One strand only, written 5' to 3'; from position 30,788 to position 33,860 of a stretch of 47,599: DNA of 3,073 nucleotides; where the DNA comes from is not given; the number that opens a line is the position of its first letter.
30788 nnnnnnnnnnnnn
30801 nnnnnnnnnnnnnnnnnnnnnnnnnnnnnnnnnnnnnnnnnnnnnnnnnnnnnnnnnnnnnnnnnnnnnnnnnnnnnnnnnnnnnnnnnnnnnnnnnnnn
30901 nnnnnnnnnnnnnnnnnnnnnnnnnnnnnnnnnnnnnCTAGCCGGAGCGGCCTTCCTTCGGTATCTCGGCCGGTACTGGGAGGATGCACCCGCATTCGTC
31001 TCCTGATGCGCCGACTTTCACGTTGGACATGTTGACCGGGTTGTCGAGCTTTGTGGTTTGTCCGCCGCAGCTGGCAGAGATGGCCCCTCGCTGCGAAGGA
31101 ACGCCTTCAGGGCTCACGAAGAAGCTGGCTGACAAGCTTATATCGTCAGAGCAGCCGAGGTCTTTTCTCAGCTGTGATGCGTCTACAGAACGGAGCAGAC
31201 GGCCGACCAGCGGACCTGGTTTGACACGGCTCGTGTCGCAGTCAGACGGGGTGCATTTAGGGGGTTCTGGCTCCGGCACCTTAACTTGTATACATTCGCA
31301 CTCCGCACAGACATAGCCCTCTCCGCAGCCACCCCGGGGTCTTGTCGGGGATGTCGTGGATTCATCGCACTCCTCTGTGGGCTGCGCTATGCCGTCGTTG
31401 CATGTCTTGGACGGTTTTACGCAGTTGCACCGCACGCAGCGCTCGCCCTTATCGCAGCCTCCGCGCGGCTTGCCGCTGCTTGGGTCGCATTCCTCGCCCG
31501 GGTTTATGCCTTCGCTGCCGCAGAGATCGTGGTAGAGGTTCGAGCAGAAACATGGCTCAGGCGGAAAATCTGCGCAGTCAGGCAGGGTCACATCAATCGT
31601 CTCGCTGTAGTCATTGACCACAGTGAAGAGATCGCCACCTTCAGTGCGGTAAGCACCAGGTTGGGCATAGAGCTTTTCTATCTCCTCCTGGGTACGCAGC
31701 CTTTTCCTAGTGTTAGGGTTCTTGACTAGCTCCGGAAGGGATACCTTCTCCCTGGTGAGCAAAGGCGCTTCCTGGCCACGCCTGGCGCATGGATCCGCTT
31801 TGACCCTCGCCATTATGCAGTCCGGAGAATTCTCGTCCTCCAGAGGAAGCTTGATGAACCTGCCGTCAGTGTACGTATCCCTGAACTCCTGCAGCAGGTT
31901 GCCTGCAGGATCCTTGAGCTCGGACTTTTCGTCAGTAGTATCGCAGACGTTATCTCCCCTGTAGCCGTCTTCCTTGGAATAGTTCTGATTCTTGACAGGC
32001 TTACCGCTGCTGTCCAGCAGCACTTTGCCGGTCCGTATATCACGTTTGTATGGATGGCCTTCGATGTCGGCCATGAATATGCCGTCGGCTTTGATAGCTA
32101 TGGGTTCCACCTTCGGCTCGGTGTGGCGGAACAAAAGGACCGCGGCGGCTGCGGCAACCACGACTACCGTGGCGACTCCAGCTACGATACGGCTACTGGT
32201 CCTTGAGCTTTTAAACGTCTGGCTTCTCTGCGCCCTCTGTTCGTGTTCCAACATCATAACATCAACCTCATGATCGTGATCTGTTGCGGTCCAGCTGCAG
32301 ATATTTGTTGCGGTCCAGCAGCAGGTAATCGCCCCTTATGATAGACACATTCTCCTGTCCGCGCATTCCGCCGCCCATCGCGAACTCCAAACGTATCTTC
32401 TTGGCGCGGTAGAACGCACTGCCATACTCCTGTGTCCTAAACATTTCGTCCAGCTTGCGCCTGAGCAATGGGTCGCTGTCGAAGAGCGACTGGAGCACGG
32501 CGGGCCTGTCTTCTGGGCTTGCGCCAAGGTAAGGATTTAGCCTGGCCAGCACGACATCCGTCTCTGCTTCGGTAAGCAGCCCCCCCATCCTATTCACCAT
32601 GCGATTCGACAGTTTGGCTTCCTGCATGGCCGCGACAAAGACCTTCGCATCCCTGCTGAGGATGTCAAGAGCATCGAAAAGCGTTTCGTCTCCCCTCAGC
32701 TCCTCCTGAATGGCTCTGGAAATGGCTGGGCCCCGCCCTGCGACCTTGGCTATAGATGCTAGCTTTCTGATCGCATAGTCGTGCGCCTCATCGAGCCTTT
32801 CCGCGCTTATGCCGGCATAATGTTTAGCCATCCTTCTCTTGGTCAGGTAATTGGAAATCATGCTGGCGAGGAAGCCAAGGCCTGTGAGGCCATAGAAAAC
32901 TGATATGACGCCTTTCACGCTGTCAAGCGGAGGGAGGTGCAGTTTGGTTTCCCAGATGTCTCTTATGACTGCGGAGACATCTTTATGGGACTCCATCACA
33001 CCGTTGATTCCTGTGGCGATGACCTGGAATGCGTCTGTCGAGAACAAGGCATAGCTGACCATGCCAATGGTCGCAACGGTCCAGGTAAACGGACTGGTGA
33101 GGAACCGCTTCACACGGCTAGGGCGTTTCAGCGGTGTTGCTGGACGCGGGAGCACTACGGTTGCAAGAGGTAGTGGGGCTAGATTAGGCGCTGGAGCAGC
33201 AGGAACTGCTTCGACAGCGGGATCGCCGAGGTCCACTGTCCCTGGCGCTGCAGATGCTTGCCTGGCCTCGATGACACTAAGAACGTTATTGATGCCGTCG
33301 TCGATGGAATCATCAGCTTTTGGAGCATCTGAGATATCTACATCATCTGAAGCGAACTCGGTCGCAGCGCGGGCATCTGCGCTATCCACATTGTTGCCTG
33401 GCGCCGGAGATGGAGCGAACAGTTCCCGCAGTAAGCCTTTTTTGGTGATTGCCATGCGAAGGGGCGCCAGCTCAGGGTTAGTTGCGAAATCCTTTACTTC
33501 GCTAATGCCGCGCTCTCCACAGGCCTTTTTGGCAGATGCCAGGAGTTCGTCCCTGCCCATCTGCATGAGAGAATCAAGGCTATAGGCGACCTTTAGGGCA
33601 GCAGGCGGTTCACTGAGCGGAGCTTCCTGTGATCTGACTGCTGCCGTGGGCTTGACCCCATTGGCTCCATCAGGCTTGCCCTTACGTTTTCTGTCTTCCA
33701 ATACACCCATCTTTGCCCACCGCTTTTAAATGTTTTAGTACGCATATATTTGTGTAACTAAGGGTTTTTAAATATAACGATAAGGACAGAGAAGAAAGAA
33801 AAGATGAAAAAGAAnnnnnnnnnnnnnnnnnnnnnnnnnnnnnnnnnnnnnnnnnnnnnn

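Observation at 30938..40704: Roughly 10-kb same-strand block of orphan envelope and low-complexity proteins headed by a PP2C-phosphatase fusion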

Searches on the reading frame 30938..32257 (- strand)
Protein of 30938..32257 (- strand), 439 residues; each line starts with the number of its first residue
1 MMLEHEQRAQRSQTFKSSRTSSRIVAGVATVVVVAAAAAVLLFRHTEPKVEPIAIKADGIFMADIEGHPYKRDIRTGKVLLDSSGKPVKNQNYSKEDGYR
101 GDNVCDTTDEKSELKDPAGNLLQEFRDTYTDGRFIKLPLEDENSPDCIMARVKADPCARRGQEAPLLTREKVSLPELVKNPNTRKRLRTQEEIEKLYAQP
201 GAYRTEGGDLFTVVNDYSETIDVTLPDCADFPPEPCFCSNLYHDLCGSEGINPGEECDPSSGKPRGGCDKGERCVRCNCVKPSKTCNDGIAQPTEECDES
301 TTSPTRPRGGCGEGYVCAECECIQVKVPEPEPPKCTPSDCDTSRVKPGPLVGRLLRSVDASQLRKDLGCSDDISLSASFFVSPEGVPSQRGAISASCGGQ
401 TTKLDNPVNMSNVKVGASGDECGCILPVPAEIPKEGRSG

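Call 3: search_protein_families(library=pfam, proteins=[window:30938-32257:-], max_evalue=0.1)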
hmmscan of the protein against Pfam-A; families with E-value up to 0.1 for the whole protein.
window:30938-32257:- (439 aa): 0 families

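Call 7: search_protein_families(library=ncbifam, proteins=[window:30938-32257:-], max_evalue=0.01)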
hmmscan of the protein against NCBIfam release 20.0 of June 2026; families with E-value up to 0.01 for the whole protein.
window:30938-32257:- (439 aa): 0 families

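Call 8: search_protein_families(library=phrogs, proteins=[window:30938-32257:-], max_evalue=0.01)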
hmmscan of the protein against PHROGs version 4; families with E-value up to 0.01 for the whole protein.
window:30938-32257:- (439 aa): 0 families

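Call 33: find_related_loci(query=window:30938-32257:-, collection=viral_contigs, flank=5000)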
Query window:30938-32257:- (439 aa) in viral_contigs; peptide patterns used: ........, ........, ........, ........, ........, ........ (x = any residue, [..] = any of these).
9 stretches matched a pattern, but none encodes a relative of the query by tblastn (E <= 1e-3).

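Call 37: search_solved_structures(query=window:30938-32257:-, max_evalue=10)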
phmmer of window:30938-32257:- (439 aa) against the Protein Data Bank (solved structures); distinct sequences matched with E-value up to 10: 3.
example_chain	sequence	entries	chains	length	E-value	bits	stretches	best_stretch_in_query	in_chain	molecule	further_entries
1y1c_A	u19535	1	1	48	0.043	15.9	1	232-258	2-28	Elastase inhibitor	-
1sgn_I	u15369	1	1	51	0.45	12.5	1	227-258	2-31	Ovomucoid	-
8iyi_A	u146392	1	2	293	1.9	10.5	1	191-235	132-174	KLLA0B09372p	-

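Call 79: search_protein_families(library=pfam, alignment_id=A7, max_evalue=1)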
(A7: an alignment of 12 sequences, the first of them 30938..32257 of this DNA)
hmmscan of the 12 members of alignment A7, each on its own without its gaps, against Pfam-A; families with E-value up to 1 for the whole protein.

A. member 1, window:30938-32257:- (439 aa): 1 family
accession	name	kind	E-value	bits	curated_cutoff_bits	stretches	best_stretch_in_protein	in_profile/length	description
PF10814.13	CwsA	-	0.15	12.8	26.7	1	16-52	85-121/134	Cell wall synthesis protein CwsA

B. families by the number of members that match (of 12 scanned): 6 families
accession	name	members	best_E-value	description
PF07462.16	MSP1_C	1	0.019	Merozoite surface protein 1 (MSP1) C-terminus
PF22067.2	Cep192_D3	1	0.056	Cep192 domain 3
PF25117.1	Agd3_C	1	0.13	Agd3 C-terminal domain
PF20130.4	DUF6520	1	0.13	Family of unknown function (DUF6520)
PF10814.13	CwsA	1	0.15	Cell wall synthesis protein CwsA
PF24213.1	DUF7434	1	0.89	Family of unknown function (DUF7434)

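Call 80: search_solved_structures(query=A7, max_evalue=10)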
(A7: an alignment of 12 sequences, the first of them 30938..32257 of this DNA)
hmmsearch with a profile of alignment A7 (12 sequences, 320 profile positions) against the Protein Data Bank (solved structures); distinct sequences matched with E-value up to 10: 0.

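Call 90: search_protein_families(library=padloc, proteins=[window:30938-32257:-], max_evalue=0.01)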
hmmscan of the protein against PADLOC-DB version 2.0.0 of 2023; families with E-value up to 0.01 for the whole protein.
window:30938-32257:- (439 aa): 0 families

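Call 91: search_dna_similar(query=window:30938-32257:-, collection=phages, mode=protein, max_evalue=0.001, max_rows=5)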
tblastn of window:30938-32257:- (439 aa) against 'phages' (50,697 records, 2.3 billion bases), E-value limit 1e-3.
No match.

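Call 92: find_homologous_proteins(query=window:30938-32257:-, max_evalue=0.001)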
Query window:30938-32257:- (439 aa): 5 proteins with E <= 0.001 among 8000 candidates.
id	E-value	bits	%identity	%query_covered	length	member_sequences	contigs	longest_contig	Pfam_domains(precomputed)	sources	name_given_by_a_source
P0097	2.0e-298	1007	100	100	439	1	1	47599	-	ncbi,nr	ncbi:MAG: hypothetical protein PHF60_00210 [Candidatus ainarchaeum sp.]|nr:hypothetical protein [Can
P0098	6.3e-113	396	48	97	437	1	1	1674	-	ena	-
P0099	4.7e-102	360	46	100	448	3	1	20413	-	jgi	-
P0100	3.0e-46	176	81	24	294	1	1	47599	-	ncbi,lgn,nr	ncbi:MAG: hypothetical protein PHF60_00220 [Candidatus ainarchaeum sp.]|nr:hypothetical protein [Can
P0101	2.6e-39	153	34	72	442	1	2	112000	-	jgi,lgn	jgi:hypothetical protein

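Call 109: search_protein_families(library=ncbifam, alignment_id=A7, max_evalue=1)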
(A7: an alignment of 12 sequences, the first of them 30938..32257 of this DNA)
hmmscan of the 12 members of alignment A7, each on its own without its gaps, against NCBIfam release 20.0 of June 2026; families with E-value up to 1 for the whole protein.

A. member 1, window:30938-32257:- (439 aa): 3 families
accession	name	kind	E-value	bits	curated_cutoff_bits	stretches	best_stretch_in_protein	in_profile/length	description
NF058571.1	GVDTG_CTERM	domain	0.078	13.3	29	1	18-44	17-42/44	GVDTG sorting domain-containing protein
TIGR02232.1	myxo_disulf_rpt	repeat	0.13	12.1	20.8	1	284-300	2-18/38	cysteine-rich acidic repeat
NF038083.1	CU044_5270_fam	subfamily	0.19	11.5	100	1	18-49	21-57/284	CU044_5270 family protein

B. families by the number of members that match (of 12 scanned): 6 families
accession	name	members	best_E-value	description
TIGR04527.1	mycoplas_twoTM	2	0.019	MG_279/MG_280 family protein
NF058571.1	GVDTG_CTERM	1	0.078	GVDTG sorting domain-containing protein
TIGR04201.1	Myxo_Cys_RPT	1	0.12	Cys-rich repeat-containing protein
TIGR02232.1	myxo_disulf_rpt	1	0.13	cysteine-rich acidic repeat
NF038083.1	CU044_5270_fam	1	0.19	CU044_5270 family protein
NF033885.1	conj_TraP_IncI1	1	0.56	conjugal transfer protein TraP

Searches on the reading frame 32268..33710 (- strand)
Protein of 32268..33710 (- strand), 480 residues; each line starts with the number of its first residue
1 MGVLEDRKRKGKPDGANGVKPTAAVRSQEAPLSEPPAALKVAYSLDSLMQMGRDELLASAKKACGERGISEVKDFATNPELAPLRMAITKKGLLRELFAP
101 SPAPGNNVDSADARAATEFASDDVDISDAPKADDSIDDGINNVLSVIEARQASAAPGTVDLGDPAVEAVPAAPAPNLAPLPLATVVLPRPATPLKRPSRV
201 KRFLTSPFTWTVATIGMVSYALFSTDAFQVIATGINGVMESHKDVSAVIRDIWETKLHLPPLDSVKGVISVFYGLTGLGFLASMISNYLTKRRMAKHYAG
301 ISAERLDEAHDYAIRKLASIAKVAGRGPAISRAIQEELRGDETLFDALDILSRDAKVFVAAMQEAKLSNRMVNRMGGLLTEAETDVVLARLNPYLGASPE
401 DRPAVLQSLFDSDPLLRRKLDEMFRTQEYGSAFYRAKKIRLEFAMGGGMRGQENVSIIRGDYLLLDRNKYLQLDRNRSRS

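Call 3: search_protein_families(library=pfam, proteins=[window:32268-33710:-], max_evalue=0.1)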
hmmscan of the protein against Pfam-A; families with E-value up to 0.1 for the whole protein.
window:32268-33710:- (480 aa): 0 families

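Call 7: search_protein_families(library=ncbifam, proteins=[window:32268-33710:-], max_evalue=0.01)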
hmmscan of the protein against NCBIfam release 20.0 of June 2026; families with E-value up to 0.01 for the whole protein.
window:32268-33710:- (480 aa): 0 families

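Call 8: search_protein_families(library=phrogs, proteins=[window:32268-33710:-], max_evalue=0.01)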
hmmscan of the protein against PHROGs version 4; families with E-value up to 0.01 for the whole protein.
window:32268-33710:- (480 aa): 0 families

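Call 11: find_encoding_contigs(protein=window:32268-33710:-, flank=10000, max_places=10)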
Protein window:32268-33710:- (480 aa): no gene with exactly this product is on record in the collection.

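Call 34: find_related_loci(query=window:32268-33710:-, collection=viral_contigs, flank=5000)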
Query window:32268-33710:- (480 aa) in viral_contigs; peptide patterns used: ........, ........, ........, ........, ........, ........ (x = any residue, [..] = any of these).
1 stretches matched a pattern, but none encodes a relative of the query by tblastn (E <= 1e-3).

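Call 36: search_solved_structures(query=window:32268-33710:-, max_evalue=10)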
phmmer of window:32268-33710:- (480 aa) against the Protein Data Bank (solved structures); distinct sequences matched with E-value up to 10: 4.
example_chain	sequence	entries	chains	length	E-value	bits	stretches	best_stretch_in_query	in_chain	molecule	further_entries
4xco_C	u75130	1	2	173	0.34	13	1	261-355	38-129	Signal recognition particle 54 kDa protein,signal sequence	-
8z81_A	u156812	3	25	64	0.46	12.6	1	201-248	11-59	Antenna complex, alpha/beta subunit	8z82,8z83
8hpg_A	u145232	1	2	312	0.49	12.5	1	249-334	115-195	Phenylpyruvate reductase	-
9fq7_4Y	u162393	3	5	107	1.7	10.7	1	357-425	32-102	Cytochrome c oxidase subunit 18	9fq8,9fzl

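Call 90: search_protein_families(library=padloc, proteins=[window:32268-33710:-], max_evalue=0.01)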
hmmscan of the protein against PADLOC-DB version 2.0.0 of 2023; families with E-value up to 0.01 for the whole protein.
window:32268-33710:- (480 aa): 0 families
